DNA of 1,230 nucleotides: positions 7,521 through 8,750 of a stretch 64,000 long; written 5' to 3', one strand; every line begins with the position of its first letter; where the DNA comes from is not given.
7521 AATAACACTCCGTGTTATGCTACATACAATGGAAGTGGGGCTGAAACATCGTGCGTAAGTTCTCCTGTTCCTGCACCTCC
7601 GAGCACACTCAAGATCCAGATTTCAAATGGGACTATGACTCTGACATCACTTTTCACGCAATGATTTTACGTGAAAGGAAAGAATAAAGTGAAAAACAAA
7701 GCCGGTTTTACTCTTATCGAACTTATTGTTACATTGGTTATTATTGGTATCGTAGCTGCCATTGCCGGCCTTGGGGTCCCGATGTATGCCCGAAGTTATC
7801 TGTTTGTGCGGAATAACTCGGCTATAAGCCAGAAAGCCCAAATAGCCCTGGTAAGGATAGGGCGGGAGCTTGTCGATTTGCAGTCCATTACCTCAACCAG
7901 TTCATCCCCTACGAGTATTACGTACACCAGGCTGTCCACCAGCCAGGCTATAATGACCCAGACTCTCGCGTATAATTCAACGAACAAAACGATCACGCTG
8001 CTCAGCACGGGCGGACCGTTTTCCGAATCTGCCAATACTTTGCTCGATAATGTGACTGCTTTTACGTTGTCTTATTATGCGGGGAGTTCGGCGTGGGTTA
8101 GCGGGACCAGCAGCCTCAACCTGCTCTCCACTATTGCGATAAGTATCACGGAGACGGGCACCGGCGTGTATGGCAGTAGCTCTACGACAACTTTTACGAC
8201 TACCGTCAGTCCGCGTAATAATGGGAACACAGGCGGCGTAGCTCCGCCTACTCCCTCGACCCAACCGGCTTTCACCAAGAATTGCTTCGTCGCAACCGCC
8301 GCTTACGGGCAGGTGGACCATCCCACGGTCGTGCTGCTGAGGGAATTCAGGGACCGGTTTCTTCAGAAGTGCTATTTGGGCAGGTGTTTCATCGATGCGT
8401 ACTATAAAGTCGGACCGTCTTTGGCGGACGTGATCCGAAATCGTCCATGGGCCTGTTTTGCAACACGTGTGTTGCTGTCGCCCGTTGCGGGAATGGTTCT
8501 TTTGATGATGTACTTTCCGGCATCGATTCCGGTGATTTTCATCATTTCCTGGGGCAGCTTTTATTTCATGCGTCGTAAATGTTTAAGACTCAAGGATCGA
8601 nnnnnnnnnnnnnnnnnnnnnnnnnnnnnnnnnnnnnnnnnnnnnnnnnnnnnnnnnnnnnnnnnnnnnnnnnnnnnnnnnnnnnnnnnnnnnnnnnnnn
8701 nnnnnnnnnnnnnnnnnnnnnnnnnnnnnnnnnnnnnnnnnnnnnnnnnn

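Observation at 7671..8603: Minor pilin fused to a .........-type C-terminal membrane domain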

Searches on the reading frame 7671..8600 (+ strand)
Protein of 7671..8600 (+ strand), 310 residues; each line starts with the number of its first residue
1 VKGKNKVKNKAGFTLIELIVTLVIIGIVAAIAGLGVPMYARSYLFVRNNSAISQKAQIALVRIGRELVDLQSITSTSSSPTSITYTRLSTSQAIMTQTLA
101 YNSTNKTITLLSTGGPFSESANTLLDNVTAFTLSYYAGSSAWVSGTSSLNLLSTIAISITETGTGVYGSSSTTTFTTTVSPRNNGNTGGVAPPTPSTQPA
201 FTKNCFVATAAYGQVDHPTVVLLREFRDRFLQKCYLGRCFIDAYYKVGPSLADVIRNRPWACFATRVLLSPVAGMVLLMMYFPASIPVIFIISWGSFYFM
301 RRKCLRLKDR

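Call 3: search_protein_families(library=ncbifam, proteins=[window:7671-8600:+], max_evalue=1)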
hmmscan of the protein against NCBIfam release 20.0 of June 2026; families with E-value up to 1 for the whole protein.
window:7671-8600:+ (310 aa): 13 families
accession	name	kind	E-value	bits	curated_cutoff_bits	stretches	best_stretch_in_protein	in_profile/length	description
NF041770.1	CFI_box_CTERM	domain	5.8e-23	80.5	40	1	205-272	1-68/69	CFI-box-CTERM domain-containing protein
TIGR02532.1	IV_pilin_GFxxxE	domain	3.3e-08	33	16.3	1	11-32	2-23/24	prepilin-type N-terminal cleavage/methylation domain-containing protein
TIGR01708.2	typeII_sec_gspH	equivalog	3.1e-05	24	80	1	11-36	2-27/169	type II secretion system minor pseudopilin GspH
NF007862.0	PRK10574.1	equivalog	3.4e-05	24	138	1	8-44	2-34/145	prepilin peptidase-dependent pilin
TIGR01710.1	typeII_sec_gspG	equivalog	0.0004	20.4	88.85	1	12-32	2-22/134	type II secretion system major pseudopilin GspG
NF041775.1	typeIV_PilA_Myxo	equivalog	0.0007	19.6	400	1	10-32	10-32/214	type IV pilin protein PilA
NF007800.0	PRK10506.1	equivalog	0.0025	17.7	158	1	5-32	3-30/163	prepilin peptidase-dependent protein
NF007660.0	PRK10332.1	equivalog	0.013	16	86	1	5-93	3-79/107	prepilin-type N-terminal cleavage/methylation domain-containing protein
NF040999.1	pilin_ComGC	equivalog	0.029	14.5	75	1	11-75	2-57/84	competence type IV pilus major pilin ComGC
TIGR02596.1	TIGR02596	subfamily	0.034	14.2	70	1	13-59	1-47/196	Verru_Chthon cassette protein D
NF041002.1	pilin_ComGF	equivalog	0.15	12.3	80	1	11-34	2-25/139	competence type IV pilus minor pilin ComGF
NF041013.1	T4P_ComGE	equivalog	0.2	11.8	49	1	8-30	1-23/83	competence type IV pilus minor pilin ComGE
NF038304.1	EPS_HpsC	equivalog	0.2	11.2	200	1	2-28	12-38/318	hormogonium polysaccharide secretion pseudopilin HpsC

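Call 4: search_protein_families(library=pfam, proteins=[window:7671-8600:+], max_evalue=1)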
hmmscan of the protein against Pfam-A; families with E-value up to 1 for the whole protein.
window:7671-8600:+ (310 aa): 2 families
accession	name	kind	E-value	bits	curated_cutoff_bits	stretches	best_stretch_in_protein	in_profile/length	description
PF07963.17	N_methyl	-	3.2e-09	36.4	21.2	1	8-32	2-26/27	Prokaryotic N-terminal methylation motif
PF23751.1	Beta-prop_WDR11_1st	-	0.6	9.1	26.7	1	115-179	1-57/476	WDR11 first beta-propeller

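Call 6: find_homologous_proteins(query=window:7671-8600:+)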
Query window:7671-8600:+ (310 aa): 23 proteins with E <= 0.001 among 3455 candidates.
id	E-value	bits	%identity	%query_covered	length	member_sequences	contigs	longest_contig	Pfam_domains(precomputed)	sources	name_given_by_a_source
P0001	9.5e-193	657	100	98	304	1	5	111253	PF07963.18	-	-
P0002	2.4e-171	587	88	98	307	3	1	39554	PF07963.18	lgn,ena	-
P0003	8.5e-166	568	89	96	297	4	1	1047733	PF07963.18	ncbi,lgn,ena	-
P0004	2.3e-137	475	75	96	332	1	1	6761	PF07963.18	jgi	jgi:prepilin-type N-terminal cleavage/methylation domain-containing protein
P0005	6.1e-60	221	39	98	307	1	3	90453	PF07963.18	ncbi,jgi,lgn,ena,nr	ncbi:MAG: prepilin-type N-terminal cleavage/methylation domain-containing protein [Syntrophales bact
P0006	4.1e-58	215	40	98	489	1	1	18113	PF07963.18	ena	-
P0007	1.7e-52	197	69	45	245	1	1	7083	-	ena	-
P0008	1.2e-37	148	40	73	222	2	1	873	PF07963.18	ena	-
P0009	3.3e-16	78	37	61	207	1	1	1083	PF07963.18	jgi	jgi:prepilin-type N-terminal cleavage/methylation domain-containing protein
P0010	3.9e-16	77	34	59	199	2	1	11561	PF07963.18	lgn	-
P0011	1.1e-13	69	36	56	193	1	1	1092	PF07963.18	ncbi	-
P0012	7.5e-13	67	34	56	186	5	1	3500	-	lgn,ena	-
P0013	1.0e-12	66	54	21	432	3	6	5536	-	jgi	jgi:hypothetical protein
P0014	4.2e-12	64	32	58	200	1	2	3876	PF07963.18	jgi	jgi:prepilin-type N-terminal cleavage/methylation domain-containing protein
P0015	3.0e-11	61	57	20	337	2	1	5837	-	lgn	-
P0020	1.1e-7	50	35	55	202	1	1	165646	PF07963.18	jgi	jgi:prepilin-type N-terminal cleavage/methylation domain-containing protein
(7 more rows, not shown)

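Call 15: find_encoding_contigs(protein=P0005, flank=10000, max_places=2)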
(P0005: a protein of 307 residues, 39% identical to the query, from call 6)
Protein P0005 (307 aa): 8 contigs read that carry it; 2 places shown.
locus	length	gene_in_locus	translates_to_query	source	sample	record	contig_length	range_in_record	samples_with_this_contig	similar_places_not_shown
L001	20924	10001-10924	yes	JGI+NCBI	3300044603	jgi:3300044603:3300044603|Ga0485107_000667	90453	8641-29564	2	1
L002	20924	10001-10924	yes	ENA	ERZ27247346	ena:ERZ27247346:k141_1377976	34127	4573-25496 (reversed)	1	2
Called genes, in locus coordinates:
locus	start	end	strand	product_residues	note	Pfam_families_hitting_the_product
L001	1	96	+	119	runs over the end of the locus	PF00453:Ribosomal_L20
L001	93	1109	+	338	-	PF02912:Phe_tRNA-synt_N, PF01409:tRNA-synt_2d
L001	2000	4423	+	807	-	PF01588:tRNA_bind, PF03483:B3_4, PF03484:B5, PF17759:tRNA_synthFbeta, PF03147:FDX-ACB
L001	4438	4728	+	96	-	PF18291:HU-HIG (weak), PF00216:Bac_DNA_binding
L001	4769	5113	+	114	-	PF13411:MerR_1, PF00376:MerR (weak)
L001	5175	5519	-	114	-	PF20657:DUF6811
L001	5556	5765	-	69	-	-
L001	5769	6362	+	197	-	PF04542:Sigma70_r2, PF08281:Sigma70_r4_2, PF04545:Sigma70_r4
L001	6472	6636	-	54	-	-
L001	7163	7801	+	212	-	PF00515:TPR_1 (weak), PF13424:TPR_12, PF13414:TPR_11, PF14559:TPR_19, PF00515:TPR_1, PF07719:TPR_2, PF13432:TPR_16, PF13414:TPR_11, +17 more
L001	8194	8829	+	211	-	-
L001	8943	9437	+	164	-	-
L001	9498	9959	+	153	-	PF07963:N_methyl (weak)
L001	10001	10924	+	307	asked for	PF07963:N_methyl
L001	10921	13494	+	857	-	-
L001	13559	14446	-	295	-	PF01040:UbiA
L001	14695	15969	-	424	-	PF00437:T2SSE, PF03215:Rad17 (faint)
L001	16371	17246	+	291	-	PF00535:Glycos_transf_2, PF13641:Glyco_tranf_2_3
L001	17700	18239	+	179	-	-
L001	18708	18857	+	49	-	-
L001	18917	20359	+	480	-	PF13489:Methyltransf_23 (weak), PF13649:Methyltransf_25, PF08241:Methyltransf_11, PF08242:Methyltransf_12 (weak)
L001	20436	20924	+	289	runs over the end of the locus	PF03706:LPG_synthase_TM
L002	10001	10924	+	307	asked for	PF07963:N_methyl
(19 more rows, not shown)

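Call 16: find_encoding_contigs(protein=P0006, flank=10000, max_places=2)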
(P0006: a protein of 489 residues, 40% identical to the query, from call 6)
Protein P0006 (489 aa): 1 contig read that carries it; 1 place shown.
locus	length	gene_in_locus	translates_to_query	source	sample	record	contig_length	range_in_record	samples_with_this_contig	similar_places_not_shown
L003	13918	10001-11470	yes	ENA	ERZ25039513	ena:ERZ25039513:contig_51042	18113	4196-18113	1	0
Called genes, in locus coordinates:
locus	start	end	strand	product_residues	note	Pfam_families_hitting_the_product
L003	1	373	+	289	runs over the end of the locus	PF00535:Glycos_transf_2, PF13641:Glyco_tranf_2_3, PF13632:Glyco_trans_2_3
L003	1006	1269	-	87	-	-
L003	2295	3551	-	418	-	PF01943:Polysacc_synt, PF13440:Polysacc_synt_3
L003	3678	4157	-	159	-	PF25087:GMPPB_C (faint), PF25084:LbH_EIF2B (faint), PF00132:Hexapep (weak)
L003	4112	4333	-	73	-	PF17836:PglD_N (weak)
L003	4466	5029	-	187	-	PF01041:DegT_DnrJ_EryC1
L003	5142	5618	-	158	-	PF01041:DegT_DnrJ_EryC1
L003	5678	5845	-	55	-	-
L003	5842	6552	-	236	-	PF13641:Glyco_tranf_2_3, PF00535:Glycos_transf_2, PF13632:Glyco_trans_2_3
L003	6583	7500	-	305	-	PF00535:Glycos_transf_2, PF13641:Glyco_tranf_2_3 (weak)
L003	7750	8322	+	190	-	PF04542:Sigma70_r2, PF08281:Sigma70_r4_2, PF04545:Sigma70_r4 (faint)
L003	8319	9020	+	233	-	-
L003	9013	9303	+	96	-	-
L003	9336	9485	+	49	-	-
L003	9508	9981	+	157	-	PF07963:N_methyl (weak)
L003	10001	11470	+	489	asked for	PF07963:N_methyl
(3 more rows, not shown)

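Call 17: find_encoding_contigs(protein=P0020, flank=10000, max_places=2)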
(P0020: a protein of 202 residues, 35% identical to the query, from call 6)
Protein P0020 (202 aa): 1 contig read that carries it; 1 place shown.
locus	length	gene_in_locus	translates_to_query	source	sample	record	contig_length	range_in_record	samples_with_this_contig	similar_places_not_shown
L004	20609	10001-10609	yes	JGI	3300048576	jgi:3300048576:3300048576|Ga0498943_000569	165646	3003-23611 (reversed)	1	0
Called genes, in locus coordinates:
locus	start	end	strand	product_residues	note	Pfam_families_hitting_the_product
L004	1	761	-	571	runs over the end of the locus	PF05157:MshEN, PF00437:T2SSE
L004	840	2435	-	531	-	PF01637:ATPase_2 (weak), PF13191:AAA_16, PF13401:AAA_22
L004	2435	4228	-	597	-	PF07660:STN (weak), PF00263:Secretin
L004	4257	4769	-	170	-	-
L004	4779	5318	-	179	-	-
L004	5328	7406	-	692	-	PF11104:PilM_2 (faint)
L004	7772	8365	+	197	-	PF07638:Sigma70_ECF, PF04542:Sigma70_r2, PF08281:Sigma70_r4_2, PF04545:Sigma70_r4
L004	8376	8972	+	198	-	-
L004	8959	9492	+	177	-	-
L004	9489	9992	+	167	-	-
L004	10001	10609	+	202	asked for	PF07963:N_methyl (weak)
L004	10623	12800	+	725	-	-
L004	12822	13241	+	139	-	-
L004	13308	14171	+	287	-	PF03781:FGE-sulfatase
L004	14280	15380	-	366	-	PF01757:Acyl_transf_3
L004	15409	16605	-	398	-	PF01676:Metalloenzyme, PF10143:PhosphMutase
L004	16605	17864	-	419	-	PF03447:NAD_binding_3, PF00742:Homoserine_dh, PF01842:ACT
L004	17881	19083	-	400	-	PF00155:Aminotran_1_2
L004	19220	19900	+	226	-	-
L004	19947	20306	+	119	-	-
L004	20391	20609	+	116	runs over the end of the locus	-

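Call 22: search_solved_structures(query=A1, max_evalue=1)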
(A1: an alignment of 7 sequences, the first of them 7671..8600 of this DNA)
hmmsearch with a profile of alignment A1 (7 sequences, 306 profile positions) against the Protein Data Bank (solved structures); distinct sequences matched with E-value up to 1: 16.
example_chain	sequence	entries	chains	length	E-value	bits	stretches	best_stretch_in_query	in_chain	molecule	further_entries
9egp_A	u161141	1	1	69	1.8e-05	27.4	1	1-26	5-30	Geopilin domain 1 protein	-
7tgg_A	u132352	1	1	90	3.6e-05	26.4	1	1-27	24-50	Geopilin domain 1 protein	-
9lab_B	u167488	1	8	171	0.00043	22.8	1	1-27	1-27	MSHA major pilin subunit MshA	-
9laa_A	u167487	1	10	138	0.0013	21.3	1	2-108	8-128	Type IV pilin protein PilA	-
2m7g_A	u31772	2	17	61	0.012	18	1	7-27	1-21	Geopilin domain 1 protein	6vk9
9nnd_a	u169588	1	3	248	0.019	17.5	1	7-47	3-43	Endogenous retrovirus group K member 7 Pol protein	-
9mla_D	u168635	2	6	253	0.023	17.1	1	7-46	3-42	Transmembrane protein,Fibritin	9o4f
1oqw_A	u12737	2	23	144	0.035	16.6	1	7-26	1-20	Fimbrial protein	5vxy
8p3b_A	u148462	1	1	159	0.035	16.5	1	7-27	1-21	Fimbrial protein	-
5kua_A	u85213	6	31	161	0.045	16.2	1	7-27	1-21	pilin | Neisseria meningitidis PilE variant SB-GATDH | Neisseria meningitidis PilE, SB-DATDH variant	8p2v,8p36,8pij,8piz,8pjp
8tj2_C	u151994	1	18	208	0.048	16.1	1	7-26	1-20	Type IV major pilin protein PilA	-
8tum_e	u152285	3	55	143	0.051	16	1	7-26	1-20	Type IV major pilin protein PilA | Pilin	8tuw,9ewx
6gv9_A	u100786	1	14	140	0.11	15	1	7-34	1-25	Prepilin peptidase-dependent protein D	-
8tob_GA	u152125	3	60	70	0.2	14.1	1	8-26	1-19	Fimbrial protein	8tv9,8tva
3sok_A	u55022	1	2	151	0.3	13.5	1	7-26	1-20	Fimbrial protein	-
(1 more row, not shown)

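Call 31: search_protein_representatives(alignment_id=A1)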
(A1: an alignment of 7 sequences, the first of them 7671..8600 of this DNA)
Query: 7 sequences, 306 profile positions. Proteins with E-value up to 0.001 (for the whole library): 28929; up to 1e-10: 13472; up to 1e-30: 186. The best 150 are listed.
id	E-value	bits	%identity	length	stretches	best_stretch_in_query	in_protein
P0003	7.7e-153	524.5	-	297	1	1-295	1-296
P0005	2.0e-135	467.3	-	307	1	1-302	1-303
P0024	1.7e-124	431.4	-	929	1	1-306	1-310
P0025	2.3e-119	414.6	-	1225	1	1-306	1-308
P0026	4.4e-104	364.4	-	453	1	1-306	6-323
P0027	1.7e-100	352.6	-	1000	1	1-293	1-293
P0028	1.5e-97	342.9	-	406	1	1-290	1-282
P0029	5.5e-96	337.8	-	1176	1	1-297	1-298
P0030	5.8e-96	337.7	-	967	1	1-299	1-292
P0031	7.1e-96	337.4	-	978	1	1-291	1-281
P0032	3.5e-95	335.2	-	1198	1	1-297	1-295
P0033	6.0e-94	331.1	-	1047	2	2-292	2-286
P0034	1.2e-93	330.1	-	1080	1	6-290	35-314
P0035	2.2e-93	329.2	-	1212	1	1-294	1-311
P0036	2.3e-93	329.2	-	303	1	1-294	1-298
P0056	6.4e-82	291.6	-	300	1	2-294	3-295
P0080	4.7e-62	226.4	-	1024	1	1-205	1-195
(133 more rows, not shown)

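Call 34: predict_structure(alignment_id=A1)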
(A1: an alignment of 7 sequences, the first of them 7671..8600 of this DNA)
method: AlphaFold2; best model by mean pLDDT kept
length: 310 residues; sequences in the alignment: 7
mean_pLDDT: 44.2   pTM: 0.31
mean pLDDT of the five models: 44.2, 42.9, 39.8, 36.6, 36.1
residues with pLDDT >= 90: 0; 70-90: 0; 50-70: 112; < 50: 198
segments of 3 or more residues with pLDDT < 50: 1-9, 11-13, 29-51, 68-96, 113-119, 136-152, 165-169, 181-271, 280-282
pLDDT, mean of each block of 10 residues (from residue 1): 41 51 53 37 30 54 53 36 32 43 64 48 60 50 35 54 51 54 37 29 26 28 35 40 39 36 40 50 57 60 50
secondary structure, 60 per line:
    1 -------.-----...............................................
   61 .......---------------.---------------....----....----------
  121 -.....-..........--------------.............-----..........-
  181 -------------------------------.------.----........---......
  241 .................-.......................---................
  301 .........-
elements in order: H15-67 E99-102 E107-110 E122-126 E128-137 E152-164 E170-179 H224-231 H235-257 H259-281 H285-309

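Call 41: find_related_loci(query=A1, collection=genome_contigs, flank=6000)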
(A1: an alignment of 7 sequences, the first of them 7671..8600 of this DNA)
Query A1 (310 aa) in genome_contigs; peptide patterns used: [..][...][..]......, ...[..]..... (x = any residue, [..] = any of these).
600 stretches matched a pattern (row limit reached: there are more); 215 encode a relative of the query (tblastn E <= 1e-3); the best 80 are kept; 80 distinct loci.
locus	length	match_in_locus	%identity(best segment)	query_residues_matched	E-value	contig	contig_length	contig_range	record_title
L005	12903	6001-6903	42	3-310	3e-69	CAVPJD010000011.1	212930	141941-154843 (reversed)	MAG: uncultured delta proteobacterium isolate MFD00032.bin.2.132 genome assembly, contig: contig_26915, whole genome sho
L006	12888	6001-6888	41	7-308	3e-68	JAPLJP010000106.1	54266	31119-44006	MAG: Deltaproteobacteria bacterium isolate LacPavin_0920_SED2_MAG_43_11 LacPavin_0920_SED2_scaffold_738246, whole genome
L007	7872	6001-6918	40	3-310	4e-65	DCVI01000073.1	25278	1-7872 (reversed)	MAG TPA_asm: Syntrophaceae bacterium UBA2192 UBA2192_contig_59195, whole genome shotgun sequence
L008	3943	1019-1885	41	3-295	2e-63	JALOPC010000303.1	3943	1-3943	MAG: Syntrophales bacterium isolate Prado119 scaffold_80839, whole genome shotgun sequence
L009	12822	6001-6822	42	7-287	5e-63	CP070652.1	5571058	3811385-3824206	MAG: Deltaproteobacteria bacterium isolate bin85 chromosome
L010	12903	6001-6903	38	3-293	4e-60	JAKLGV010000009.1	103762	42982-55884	MAG: Deltaproteobacteria bacterium isolate RA.bin48 RA.bin48_9, whole genome shotgun sequence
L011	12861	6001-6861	39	1-293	4e-59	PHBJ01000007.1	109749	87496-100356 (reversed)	MAG: Deltaproteobacteria bacterium HGW-Deltaproteobacteria-13 08E140C01_z5_2013_Ig3399_v2_scaffold_218, whole genome sho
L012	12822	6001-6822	41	3-280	2e-58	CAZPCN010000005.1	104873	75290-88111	MAG TPA_asm: uncultured Syntrophaceae bacterium isolate binchicken_co190_332 genome assembly, contig: NODE_421_length_10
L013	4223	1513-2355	41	7-294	5e-57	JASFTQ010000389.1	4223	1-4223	MAG: Desulfobacterales bacterium isolate D1103U20metaG_sub_Bin_132 D1103U20metaG_FD_scaffold_9272_c1, whole genome shotg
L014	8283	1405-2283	39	5-293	5e-55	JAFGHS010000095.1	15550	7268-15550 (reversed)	MAG: Deltaproteobacteria bacterium isolate Zod_Metabat.153 k87_8147042, whole genome shotgun sequence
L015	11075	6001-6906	36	7-308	3e-52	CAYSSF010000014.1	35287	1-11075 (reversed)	MAG TPA_asm: uncultured Syntrophaceae bacterium isolate SRP062349_co5_36 genome assembly, contig: NODE_279_length_35287_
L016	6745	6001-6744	42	3-256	3e-50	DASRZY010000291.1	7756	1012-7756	MAG TPA_asm: Syntrophales bacterium isolate SMAG_U15191 k141_3831133, whole genome shotgun sequence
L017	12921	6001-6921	35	4-304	8e-46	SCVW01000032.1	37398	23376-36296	MAG: Smithella sp. isolate SDB_sulfate1 contig-9000002, whole genome shotgun sequence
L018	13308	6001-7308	37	6-303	8e-57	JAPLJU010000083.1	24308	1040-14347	MAG: Deltaproteobacteria bacterium isolate LacPavin_0920_SED5_MAG_55_9 LacPavin_0920_SED5_scaffold_706007, whole genome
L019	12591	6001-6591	35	10-211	3e-25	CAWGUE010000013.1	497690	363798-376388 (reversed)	MAG: uncultured delta proteobacterium isolate MFD09779.bin.1.212 genome assembly, contig: contig_2537, whole genome shot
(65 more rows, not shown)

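Call 46: predict_structure(alignment_id=A2)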
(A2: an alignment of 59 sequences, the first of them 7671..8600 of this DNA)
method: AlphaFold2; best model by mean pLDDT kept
length: 310 residues; sequences in the alignment: 59
mean_pLDDT: 89.1   pTM: 0.60
mean pLDDT of the five models: 89.1, 87.7, 85.8, 85.8, 85.8
residues with pLDDT >= 90: 218; 70-90: 60; 50-70: 29; < 50: 3
segments of 3 or more residues with pLDDT < 50: none
pLDDT, mean of each block of 10 residues (from residue 1): 58 82 94 88 86 95 95 89 93 92 97 83 96 94 92 95 86 95 72 58 77 95 95 95 93 95 97 96 93 96 93
secondary structure, 60 per line:
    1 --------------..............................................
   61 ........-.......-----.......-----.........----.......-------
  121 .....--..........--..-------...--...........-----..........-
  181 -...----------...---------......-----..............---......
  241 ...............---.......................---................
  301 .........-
elements in order: H15-68 E70-76 E82-88 E94-102 E107-113 E121-125 E128-137 E154-164 E170-179 H207-212 H218-231 H235-255 H259-281 H285-309
